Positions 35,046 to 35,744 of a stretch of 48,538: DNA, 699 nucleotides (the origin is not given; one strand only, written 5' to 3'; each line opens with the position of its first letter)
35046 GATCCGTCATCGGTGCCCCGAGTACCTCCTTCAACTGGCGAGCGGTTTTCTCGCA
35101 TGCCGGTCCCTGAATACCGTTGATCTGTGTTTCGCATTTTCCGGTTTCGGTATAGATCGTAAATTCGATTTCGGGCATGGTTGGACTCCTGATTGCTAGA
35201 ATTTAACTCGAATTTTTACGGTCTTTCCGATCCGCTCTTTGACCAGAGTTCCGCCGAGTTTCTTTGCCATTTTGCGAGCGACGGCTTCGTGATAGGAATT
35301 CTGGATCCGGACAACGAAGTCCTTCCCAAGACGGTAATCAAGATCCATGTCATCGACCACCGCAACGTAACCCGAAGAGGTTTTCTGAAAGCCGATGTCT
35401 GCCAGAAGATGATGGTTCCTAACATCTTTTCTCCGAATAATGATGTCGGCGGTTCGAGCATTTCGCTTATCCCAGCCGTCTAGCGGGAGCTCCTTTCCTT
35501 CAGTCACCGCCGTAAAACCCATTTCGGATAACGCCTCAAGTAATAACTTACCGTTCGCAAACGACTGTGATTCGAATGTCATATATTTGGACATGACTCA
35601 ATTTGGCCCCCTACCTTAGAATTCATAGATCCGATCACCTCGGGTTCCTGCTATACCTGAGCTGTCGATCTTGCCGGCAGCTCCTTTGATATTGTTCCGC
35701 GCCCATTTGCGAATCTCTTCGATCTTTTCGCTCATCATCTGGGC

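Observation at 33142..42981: PRTRC-like E1-E2-JAB cassette fused in one 14-gene operon with a Ycf46-like AAA+/DUF1257/DUF2997 trio and an orphan radical-SAM activase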

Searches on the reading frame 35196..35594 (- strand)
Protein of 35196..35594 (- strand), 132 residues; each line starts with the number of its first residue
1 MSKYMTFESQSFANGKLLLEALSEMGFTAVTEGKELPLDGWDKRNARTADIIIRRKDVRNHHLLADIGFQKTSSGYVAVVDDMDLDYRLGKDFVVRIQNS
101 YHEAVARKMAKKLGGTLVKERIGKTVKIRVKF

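Call 4: search_protein_families(library=pfam, max_evalue=0.01, proteins=[window:35196-35594:-])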
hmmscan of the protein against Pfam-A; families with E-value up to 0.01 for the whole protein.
window:35196-35594:- (132 aa): 1 family
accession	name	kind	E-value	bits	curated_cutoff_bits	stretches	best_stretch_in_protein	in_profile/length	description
PF06868.16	DUF1257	-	1.5e-08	35.3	22.2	1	21-130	1-102/103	Protein of unknown function (DUF1257)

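Call 6: search_protein_families(library=ncbifam, max_evalue=0.01, proteins=[window:35196-35594:-])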
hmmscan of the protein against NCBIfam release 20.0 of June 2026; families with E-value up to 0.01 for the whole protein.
window:35196-35594:- (132 aa): 0 families

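Call 33: search_protein_families(library=ncbifam, max_evalue=1, proteins=[window:35196-35594:-])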
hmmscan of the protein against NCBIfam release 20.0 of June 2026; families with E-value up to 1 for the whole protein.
window:35196-35594:- (132 aa): 0 families

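Call 54: search_solved_structures(query=window:35196-35594:-, max_evalue=1)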
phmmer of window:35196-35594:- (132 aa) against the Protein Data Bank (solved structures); distinct sequences matched with E-value up to 1: 0.

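Call 76: search_protein_families(library=phrogs, max_evalue=0.001, proteins=[window:35196-35594:-])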
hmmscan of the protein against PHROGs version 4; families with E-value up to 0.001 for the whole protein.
window:35196-35594:- (132 aa): 0 families

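Call 84: find_homologous_proteins(query=window:35196-35594:-, max_evalue=0.001)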
Query window:35196-35594:- (132 aa): 547 proteins with E <= 0.001 among 552 candidates; the best 120 are listed.
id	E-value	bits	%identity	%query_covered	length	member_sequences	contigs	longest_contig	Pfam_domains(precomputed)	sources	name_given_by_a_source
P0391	1.0e-79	282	100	100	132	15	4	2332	PF06868.17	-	-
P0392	1.6e-72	259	87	100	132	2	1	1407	PF06868.17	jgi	-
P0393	2.2e-72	259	88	100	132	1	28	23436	PF06868.17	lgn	-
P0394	3.0e-72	258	88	100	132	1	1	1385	PF06868.17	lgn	-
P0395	6.9e-72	257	89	100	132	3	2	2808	PF06868.17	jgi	jgi:hypothetical protein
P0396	7.8e-72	257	87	100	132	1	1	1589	PF06868.17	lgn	-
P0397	8.0e-72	257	86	100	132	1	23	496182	PF06868.17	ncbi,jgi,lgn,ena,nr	ncbi:MAG: DUF1257 domain-containing protein [Acidobacteria bacterium]|nr:DUF1257 domain-containing p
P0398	8.2e-72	257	87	100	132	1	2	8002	PF06868.17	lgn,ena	-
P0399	1.1e-71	256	89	100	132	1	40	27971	PF06868.17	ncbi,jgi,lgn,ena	-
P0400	1.1e-71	256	86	100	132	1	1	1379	PF06868.17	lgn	-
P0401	1.7e-71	256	87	100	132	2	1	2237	PF06868.17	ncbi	-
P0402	1.7e-71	256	88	100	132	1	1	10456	PF06868.17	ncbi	ncbi:MAG: DUF1257 domain-containing protein [Pyrinomonadaceae bacterium]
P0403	1.9e-71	256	86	100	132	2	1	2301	PF06868.17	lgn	-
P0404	2.1e-71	255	87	100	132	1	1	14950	PF06868.17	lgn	-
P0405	2.1e-71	255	86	100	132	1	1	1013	PF06868.17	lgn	-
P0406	2.1e-71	255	86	100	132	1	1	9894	PF06868.17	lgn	-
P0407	2.9e-71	255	87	100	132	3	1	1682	PF06868.17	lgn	-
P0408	2.9e-71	255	85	100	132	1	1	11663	PF06868.17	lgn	-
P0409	3.0e-71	255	85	100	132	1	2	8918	PF06868.17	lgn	-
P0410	3.0e-71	255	87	100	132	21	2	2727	PF06868.17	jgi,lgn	jgi:hypothetical protein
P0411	4.0e-71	254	88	100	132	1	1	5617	PF06868.17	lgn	-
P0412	4.2e-71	254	88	100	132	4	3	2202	PF06868.17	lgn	-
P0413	4.3e-71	254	89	100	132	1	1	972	PF06868.17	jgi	jgi:hypothetical protein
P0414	5.5e-71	254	88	100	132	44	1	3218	PF06868.17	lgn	-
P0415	5.9e-71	254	86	100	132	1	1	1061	PF06868.17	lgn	-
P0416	6.0e-71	254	86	100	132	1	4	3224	PF06868.17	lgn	-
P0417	7.7e-71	254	88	100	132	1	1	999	PF06868.17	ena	-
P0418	7.9e-71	254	85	100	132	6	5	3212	PF06868.17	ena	-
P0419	8.0e-71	253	86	100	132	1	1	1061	PF06868.17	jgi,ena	-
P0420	1.1e-70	253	88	100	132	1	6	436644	PF06868.17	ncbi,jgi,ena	-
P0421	1.1e-70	253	86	100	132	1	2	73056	PF06868.17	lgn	-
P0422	1.2e-70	253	88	100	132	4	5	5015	PF06868.17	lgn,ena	-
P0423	1.4e-70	253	86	100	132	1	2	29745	PF06868.17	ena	-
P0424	1.5e-70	253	86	100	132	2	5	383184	PF06868.17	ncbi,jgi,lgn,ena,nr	ncbi:MAG: DUF1257 domain-containing protein [Chloracidobacterium sp.]|nr:DUF1257 domain-containing p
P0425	2.1e-70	252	86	100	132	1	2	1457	PF06868.17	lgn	-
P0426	2.2e-70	252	86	100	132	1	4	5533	PF06868.17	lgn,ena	-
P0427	2.9e-70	252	84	100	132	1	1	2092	PF06868.17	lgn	-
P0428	2.9e-70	252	85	100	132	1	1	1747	PF06868.17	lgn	-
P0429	3.0e-70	252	86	100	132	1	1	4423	PF06868.17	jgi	jgi:hypothetical protein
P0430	3.4e-70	251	86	100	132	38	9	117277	PF06868.17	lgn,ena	-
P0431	4.0e-70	251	84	100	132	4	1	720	PF06868.17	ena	-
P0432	4.1e-70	251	86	100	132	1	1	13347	PF06868.17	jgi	jgi:hypothetical protein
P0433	4.1e-70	251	85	100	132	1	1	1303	PF06868.17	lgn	-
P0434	4.2e-70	251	86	100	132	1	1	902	PF06868.17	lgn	-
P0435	4.6e-70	251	86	100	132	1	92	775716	PF06868.17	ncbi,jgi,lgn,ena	-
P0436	5.5e-70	251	86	100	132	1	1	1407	PF06868.17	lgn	-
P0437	5.8e-70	251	86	100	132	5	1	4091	PF06868.17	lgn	-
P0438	6.3e-70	251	85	100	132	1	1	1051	PF06868.17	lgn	-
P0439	7.4e-70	250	85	100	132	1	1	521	PF06868.17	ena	-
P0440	7.5e-70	250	86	100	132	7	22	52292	PF06868.17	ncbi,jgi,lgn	-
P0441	8.0e-70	250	86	100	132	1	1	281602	PF06868.17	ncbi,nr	ncbi:MAG: DUF1257 domain-containing protein [Acidobacteria bacterium]|nr:DUF1257 domain-containing p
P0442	8.0e-70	250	84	100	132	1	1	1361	PF06868.17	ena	-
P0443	8.5e-70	250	86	100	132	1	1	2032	PF06868.17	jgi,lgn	-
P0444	8.9e-70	250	85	100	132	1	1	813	PF06868.17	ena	-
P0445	1.2e-69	250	86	100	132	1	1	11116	PF06868.17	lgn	-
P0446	1.4e-69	249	84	100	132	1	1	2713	PF06868.17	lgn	-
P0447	1.5e-69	249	85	100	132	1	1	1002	PF06868.17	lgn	-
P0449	1.6e-69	249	86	100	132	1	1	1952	PF06868.17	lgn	-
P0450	1.6e-69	249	85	100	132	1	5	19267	PF06868.17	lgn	-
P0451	1.9e-69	249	86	100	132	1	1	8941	PF06868.17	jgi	jgi:hypothetical protein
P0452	2.0e-69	249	84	100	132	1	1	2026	PF06868.17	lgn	-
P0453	2.1e-69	249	83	100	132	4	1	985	PF06868.17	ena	-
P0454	2.3e-69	249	89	97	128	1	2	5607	PF06868.17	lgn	-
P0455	2.4e-69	249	87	100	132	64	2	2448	PF06868.17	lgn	-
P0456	3.0e-69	248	83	100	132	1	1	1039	PF06868.17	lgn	-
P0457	3.1e-69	248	85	100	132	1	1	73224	PF06868.17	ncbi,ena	-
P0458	3.4e-69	248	85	100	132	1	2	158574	PF06868.17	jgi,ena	-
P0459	3.8e-69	248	83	100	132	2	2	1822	PF06868.17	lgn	-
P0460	4.0e-69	248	83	100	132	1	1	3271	PF06868.17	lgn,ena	-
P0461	4.0e-69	248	84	100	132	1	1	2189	PF06868.17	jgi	jgi:hypothetical protein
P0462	4.5e-69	248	85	100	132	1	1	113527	PF06868.17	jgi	-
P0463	4.8e-69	248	85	97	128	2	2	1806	PF06868.17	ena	-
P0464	5.2e-69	248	86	100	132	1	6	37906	PF06868.17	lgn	-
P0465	5.2e-69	248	83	100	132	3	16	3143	PF06868.17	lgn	-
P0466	5.6e-69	248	85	100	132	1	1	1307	PF06868.17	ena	-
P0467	6.5e-69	247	85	100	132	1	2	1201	PF06868.17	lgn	-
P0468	7.1e-69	247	86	100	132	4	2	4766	PF06868.17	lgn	-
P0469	7.2e-69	247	87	97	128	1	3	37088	PF06868.17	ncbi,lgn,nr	ncbi:MAG: DUF1257 domain-containing protein [Pyrinomonadaceae bacterium]|nr:DUF1257 domain-containin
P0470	7.4e-69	247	84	100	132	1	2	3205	PF06868.17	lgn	-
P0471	7.5e-69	247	84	100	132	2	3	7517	PF06868.17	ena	-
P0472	7.7e-69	247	84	100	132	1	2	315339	PF06868.17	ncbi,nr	ncbi:MAG TPA: DUF1257 domain-containing protein [Pyrinomonadaceae bacterium]|nr:DUF1257 domain-conta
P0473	8.3e-69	247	83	100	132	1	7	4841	PF06868.17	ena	-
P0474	1.2e-68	246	85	100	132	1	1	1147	PF06868.17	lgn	-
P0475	1.3e-68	246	83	100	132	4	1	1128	PF06868.17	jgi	-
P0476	1.4e-68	246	83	100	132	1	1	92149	PF06868.17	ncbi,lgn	-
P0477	1.4e-68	246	85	100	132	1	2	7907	PF06868.17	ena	-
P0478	1.5e-68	246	84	100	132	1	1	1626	PF06868.17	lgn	-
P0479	1.9e-68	246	83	100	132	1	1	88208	PF06868.17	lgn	-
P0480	2.0e-68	246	83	100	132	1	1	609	PF06868.17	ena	-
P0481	2.2e-68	246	85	100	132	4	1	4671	PF06868.17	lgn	-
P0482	2.6e-68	245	84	100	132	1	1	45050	PF06868.17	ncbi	ncbi:MAG: DUF1257 domain-containing protein [Pyrinomonadaceae bacterium]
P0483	2.7e-68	245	84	100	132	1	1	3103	PF06868.17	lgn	-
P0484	2.8e-68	245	83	100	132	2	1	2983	PF06868.17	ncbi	ncbi:MAG: DUF1257 domain-containing protein [Pyrinomonadaceae bacterium]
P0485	2.9e-68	245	84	100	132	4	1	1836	PF06868.17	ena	-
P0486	3.5e-68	245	84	100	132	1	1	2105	PF06868.17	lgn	-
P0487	3.8e-68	245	86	100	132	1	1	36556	PF06868.17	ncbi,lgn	-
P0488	3.8e-68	245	83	100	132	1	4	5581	PF06868.17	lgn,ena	-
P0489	3.9e-68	245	85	100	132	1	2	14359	PF06868.17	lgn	-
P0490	4.0e-68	245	83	100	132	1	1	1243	PF06868.17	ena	-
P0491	4.3e-68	245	88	97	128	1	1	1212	PF06868.17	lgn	-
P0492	4.3e-68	245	85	100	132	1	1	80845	PF06868.17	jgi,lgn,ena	-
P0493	5.2e-68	244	82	100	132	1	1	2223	PF06868.17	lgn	-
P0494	5.3e-68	244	83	100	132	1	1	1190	PF06868.17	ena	-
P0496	6.3e-68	244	82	100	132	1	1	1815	PF06868.17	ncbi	-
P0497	8.4e-68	244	88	97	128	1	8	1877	PF06868.17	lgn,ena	-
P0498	8.7e-68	244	83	100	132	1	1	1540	PF06868.17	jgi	jgi:hypothetical protein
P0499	1.0e-67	243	83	100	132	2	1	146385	PF06868.17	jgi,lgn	jgi:hypothetical protein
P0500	1.5e-67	243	85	100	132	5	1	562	PF06868.17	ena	-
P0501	1.6e-67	243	83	100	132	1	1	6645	PF06868.17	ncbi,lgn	-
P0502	2.4e-67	242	84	97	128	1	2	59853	PF06868.17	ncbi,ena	-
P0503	2.8e-67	242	84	100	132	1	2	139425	PF06868.17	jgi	jgi:hypothetical protein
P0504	3.3e-67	242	85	97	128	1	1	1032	PF06868.17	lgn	-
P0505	3.5e-67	242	82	100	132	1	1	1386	PF06868.17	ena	-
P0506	3.6e-67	242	85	97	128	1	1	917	PF06868.17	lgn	-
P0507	3.8e-67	242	82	100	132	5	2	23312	PF06868.17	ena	-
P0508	4.2e-67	242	85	97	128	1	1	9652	PF06868.17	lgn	-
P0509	6.3e-67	241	87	97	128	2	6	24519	PF06868.17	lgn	-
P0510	7.2e-67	241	82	100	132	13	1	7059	PF06868.17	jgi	jgi:hypothetical protein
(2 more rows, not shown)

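Call 99: predict_structure(alignment_id=A5)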
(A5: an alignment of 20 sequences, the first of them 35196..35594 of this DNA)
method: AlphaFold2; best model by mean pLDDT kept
length: 132 residues; sequences in the alignment: 20
mean_pLDDT: 43.5   pTM: 0.31
mean pLDDT of the five models: 43.5, 41.0, 40.2, 38.1, 36.5
residues with pLDDT >= 90: 0; 70-90: 0; 50-70: 37; < 50: 95
segments of 3 or more residues with pLDDT < 50: 1-15, 26-69, 73-98, 124-131
pLDDT, mean of each block of 10 residues (from residue 1): 25 46 50 41 35 39 44 48 31 43 58 59 45 50
secondary structure, 60 per line:
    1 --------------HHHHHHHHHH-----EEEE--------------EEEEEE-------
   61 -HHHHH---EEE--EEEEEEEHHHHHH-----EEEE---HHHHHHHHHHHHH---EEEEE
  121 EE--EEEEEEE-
elements in order: H15-24 E30-33 E48-53 H62-66 E70-72 E75-81 H82-87 E93-96 H100-112 E116-122 E125-131

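Call 101: search_protein_families(library=padloc, max_evalue=0.001, proteins=[window:35196-35594:-])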
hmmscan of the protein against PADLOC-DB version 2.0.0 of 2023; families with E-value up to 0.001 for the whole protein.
window:35196-35594:- (132 aa): 0 families

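Call 118: find_encoding_contigs(protein=P0424, flank=10000, max_places=2)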
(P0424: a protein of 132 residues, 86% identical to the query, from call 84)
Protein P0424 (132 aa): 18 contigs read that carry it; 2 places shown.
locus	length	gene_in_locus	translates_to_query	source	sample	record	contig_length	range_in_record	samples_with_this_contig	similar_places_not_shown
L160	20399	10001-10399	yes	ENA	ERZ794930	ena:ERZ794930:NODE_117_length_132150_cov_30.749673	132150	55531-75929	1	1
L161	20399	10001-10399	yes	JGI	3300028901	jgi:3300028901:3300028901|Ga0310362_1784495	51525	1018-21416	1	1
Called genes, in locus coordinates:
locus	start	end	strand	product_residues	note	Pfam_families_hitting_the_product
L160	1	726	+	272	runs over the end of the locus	-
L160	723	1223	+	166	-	PF04404:ERF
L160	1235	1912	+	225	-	PF14460:Prok-E2_D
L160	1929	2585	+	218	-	-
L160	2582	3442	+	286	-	PF00899:ThiF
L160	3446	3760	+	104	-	PF11171:DUF2958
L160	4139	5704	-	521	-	PF00149:Metallophos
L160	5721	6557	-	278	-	PF14355:Abi_C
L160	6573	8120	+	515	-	-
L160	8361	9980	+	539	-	PF00004:AAA, PF17862:AAA_lid_3 (weak)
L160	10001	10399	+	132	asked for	PF06868:DUF1257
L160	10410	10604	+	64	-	PF11211:DUF2997 (weak)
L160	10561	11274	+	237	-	PF13353:Fer4_12, PF04055:Radical_SAM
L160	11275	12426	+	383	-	PF18780:HNH_repeat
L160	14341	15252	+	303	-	PF16538:FlgT_C (faint)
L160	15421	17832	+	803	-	PF02190:LON_substr_bdg, PF13191:AAA_16 (faint), PF00004:AAA, PF07724:AAA_2 (weak), PF07728:AAA_5, PF22667:Lon_lid, PF05362:Lon_C, PF13541:ChlI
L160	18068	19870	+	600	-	PF01464:SLT, PF01476:LysM (weak)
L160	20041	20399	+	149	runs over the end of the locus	PF02082:Rrf2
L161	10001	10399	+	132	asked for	PF06868:DUF1257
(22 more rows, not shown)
